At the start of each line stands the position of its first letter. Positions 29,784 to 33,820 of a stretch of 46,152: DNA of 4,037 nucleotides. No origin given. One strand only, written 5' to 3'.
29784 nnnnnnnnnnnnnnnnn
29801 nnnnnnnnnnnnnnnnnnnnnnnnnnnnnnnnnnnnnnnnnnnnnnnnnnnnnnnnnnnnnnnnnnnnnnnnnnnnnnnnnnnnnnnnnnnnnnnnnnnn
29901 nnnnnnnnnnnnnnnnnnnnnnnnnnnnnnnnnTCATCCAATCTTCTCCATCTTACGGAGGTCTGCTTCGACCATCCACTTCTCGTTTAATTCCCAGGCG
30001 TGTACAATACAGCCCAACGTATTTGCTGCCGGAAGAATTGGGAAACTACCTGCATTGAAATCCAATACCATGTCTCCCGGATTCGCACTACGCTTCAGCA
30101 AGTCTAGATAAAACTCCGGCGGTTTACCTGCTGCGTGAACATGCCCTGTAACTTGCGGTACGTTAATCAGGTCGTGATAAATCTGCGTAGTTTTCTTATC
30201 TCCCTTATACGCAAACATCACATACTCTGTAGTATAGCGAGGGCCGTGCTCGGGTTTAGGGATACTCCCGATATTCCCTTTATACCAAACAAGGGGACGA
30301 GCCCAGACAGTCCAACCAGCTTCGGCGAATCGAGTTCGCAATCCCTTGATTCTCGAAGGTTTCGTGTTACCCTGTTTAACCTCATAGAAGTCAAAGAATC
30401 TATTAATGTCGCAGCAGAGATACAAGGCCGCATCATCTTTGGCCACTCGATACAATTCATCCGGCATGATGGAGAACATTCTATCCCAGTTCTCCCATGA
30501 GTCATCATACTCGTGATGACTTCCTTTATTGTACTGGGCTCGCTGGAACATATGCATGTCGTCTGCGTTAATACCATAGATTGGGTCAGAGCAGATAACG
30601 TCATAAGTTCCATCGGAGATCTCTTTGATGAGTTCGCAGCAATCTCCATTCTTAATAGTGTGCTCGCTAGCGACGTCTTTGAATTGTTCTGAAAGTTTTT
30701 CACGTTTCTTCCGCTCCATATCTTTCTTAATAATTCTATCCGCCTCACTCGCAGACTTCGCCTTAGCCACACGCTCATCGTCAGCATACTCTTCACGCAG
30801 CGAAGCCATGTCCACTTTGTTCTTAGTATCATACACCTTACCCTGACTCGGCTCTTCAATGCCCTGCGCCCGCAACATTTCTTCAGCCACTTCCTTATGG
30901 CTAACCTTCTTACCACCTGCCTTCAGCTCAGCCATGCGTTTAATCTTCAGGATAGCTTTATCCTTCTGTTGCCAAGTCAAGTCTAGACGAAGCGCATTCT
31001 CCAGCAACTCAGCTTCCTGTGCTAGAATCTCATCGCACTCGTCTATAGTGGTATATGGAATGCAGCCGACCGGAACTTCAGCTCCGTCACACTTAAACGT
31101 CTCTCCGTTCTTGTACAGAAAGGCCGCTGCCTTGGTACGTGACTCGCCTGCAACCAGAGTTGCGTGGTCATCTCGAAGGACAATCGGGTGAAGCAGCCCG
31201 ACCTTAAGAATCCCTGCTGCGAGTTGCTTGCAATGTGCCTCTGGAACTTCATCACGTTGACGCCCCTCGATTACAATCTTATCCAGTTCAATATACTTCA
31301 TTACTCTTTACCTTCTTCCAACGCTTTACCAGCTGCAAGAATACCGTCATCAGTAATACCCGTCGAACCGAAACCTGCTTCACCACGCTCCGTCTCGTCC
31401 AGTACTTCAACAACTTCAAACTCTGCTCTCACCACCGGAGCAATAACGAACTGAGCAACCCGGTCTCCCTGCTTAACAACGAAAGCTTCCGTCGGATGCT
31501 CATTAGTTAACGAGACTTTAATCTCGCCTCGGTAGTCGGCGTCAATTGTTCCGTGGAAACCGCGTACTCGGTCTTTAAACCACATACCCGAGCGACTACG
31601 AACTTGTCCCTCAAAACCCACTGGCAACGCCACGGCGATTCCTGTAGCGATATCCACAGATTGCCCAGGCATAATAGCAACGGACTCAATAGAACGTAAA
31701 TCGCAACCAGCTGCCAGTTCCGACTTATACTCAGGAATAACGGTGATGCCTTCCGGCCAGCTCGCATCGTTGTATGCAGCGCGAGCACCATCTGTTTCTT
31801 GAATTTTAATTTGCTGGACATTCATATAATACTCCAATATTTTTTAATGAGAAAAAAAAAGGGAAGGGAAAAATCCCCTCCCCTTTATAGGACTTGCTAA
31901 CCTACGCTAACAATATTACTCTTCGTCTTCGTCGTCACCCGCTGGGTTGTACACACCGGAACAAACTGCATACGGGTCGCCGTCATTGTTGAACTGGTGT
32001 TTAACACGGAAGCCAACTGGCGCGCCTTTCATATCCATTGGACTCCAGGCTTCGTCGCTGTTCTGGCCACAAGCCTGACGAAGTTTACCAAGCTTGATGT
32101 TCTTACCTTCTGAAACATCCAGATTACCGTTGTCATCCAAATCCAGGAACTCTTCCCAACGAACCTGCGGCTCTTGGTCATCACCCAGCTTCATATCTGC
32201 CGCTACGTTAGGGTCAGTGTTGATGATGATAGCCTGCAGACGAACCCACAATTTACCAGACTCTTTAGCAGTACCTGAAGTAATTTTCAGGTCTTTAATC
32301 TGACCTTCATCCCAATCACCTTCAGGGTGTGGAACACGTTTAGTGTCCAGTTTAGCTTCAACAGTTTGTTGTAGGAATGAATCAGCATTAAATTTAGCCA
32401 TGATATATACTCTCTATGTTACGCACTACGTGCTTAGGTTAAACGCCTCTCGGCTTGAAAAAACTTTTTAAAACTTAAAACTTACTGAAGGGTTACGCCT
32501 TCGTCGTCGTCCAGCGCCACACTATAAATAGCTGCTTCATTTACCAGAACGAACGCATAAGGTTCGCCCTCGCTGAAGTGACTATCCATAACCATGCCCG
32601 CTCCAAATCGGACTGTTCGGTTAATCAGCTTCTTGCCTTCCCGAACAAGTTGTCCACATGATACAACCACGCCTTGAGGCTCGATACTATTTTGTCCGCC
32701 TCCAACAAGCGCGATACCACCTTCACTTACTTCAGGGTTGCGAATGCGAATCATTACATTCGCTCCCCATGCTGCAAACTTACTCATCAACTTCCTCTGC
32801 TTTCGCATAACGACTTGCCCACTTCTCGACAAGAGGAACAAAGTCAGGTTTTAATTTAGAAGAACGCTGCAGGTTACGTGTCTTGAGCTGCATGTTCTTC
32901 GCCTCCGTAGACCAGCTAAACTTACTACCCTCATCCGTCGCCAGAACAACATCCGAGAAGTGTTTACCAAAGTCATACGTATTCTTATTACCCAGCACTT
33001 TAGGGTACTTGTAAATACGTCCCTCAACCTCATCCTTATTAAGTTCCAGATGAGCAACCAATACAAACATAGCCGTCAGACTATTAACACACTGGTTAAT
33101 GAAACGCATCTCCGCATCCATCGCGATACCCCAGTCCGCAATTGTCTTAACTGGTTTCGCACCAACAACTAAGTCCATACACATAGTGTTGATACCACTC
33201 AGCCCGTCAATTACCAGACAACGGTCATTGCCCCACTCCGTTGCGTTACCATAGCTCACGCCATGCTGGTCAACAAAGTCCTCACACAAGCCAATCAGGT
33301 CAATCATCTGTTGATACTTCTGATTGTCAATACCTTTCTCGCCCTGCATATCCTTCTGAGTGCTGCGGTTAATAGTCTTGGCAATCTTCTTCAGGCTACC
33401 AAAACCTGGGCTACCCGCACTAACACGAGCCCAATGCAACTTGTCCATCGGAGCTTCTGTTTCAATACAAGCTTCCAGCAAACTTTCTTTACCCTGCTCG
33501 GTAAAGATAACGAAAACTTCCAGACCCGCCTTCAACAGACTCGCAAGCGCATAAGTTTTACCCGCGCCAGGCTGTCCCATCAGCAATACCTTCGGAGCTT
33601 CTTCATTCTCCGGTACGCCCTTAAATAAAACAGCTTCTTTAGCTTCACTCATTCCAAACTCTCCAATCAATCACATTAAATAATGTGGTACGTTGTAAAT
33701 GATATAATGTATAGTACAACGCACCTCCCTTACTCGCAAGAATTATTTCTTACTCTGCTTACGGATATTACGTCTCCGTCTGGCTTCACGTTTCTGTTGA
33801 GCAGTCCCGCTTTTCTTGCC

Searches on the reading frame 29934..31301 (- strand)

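Call 9: search_protein_families(library=phrogs, proteins=[window:29934-31301:-], max_evalue=0.01)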
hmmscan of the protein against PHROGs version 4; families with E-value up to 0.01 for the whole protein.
window:29934-31301:- (455 aa): 8 families
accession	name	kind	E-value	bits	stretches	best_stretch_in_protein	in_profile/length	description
phrog_67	-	other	2.6e-36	126.9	1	6-439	16-332/743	DNA methyltransferase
phrog_498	-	other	4.5e-16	59.5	1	3-443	37-413/633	DNA methyltransferase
phrog_3264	-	DNA, RNA and nucleotide metabolism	3.1e-13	51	1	3-214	51-250/337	ParB-like partition protein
phrog_6025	-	other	5.3e-06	27.2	1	212-309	10-95/192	DNA methyltransferase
phrog_23085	-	unknown function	0.00025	21.7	1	365-452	19-107/138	-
phrog_6952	-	other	0.0019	19.1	1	389-441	114-166/181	DNA methyltransferase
phrog_12862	-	unknown function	0.0067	17.3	0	215-245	4-34/149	-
phrog_3008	-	other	0.0073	16.6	0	387-441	148-202/244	DNA methyltransferase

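Call 24: search_protein_families(library=pfam, proteins=[window:29934-31301:-], max_evalue=0.01)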
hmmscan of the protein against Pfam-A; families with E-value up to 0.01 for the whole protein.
window:29934-31301:- (455 aa): 2 families
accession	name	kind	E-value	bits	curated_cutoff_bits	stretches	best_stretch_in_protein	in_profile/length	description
PF01555.25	N6_N4_Mtase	-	1.8e-12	48.1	26.7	2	234-375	2-115/221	DNA methylase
PF02195.25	ParB_N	-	0.0067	16.9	26.3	0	12-60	14-66/95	ParB N-terminal domain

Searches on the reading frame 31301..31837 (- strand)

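Call 24: search_protein_families(library=pfam, proteins=[window:31301-31837:-], max_evalue=0.01)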
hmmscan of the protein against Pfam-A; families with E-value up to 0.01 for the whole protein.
window:31301-31837:- (178 aa): 2 families
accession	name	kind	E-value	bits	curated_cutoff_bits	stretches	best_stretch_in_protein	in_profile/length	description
PF00692.24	dUTPase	-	9.2e-26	90.6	22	1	34-160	5-129/129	dUTPase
PF22769.1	DCD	-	3.9e-05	24.2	27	1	51-133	69-151/153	dCTP deaminase-like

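Call 35: search_protein_families(library=phrogs, proteins=[window:31301-31837:-], max_evalue=0.001)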
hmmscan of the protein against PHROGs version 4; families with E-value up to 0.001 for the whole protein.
window:31301-31837:- (178 aa): 1 family
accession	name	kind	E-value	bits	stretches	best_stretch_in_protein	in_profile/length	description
phrog_135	-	DNA, RNA and nucleotide metabolism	6.9e-50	171.9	1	33-164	157-294/463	dUTPase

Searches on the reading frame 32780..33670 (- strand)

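Call 9: search_protein_families(library=phrogs, proteins=[window:32780-33670:-], max_evalue=0.01)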
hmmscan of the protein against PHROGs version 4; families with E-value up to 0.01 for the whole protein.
window:32780-33670:- (296 aa): 2 families
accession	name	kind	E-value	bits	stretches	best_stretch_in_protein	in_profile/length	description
phrog_124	-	DNA, RNA and nucleotide metabolism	5.7e-20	73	1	20-293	38-266/382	Sak4-like ssDNA annealing protein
phrog_1366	-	unknown function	1.3e-05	25.8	1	22-199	11-147/307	-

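Call 24: search_protein_families(library=pfam, proteins=[window:32780-33670:-], max_evalue=0.01)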
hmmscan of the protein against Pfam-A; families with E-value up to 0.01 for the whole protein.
window:32780-33670:- (296 aa): 3 families
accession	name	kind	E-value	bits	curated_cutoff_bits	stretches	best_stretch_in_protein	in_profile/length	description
PF13479.12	AAA_24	-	3.2e-11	43.9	27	1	25-244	2-167/195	AAA domain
PF13401.12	AAA_22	-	0.0037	18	27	1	28-155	8-91/130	AAA domain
PF06414.18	Zeta_toxin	-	0.0053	16.7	22.3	1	20-47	11-38/199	Zeta toxin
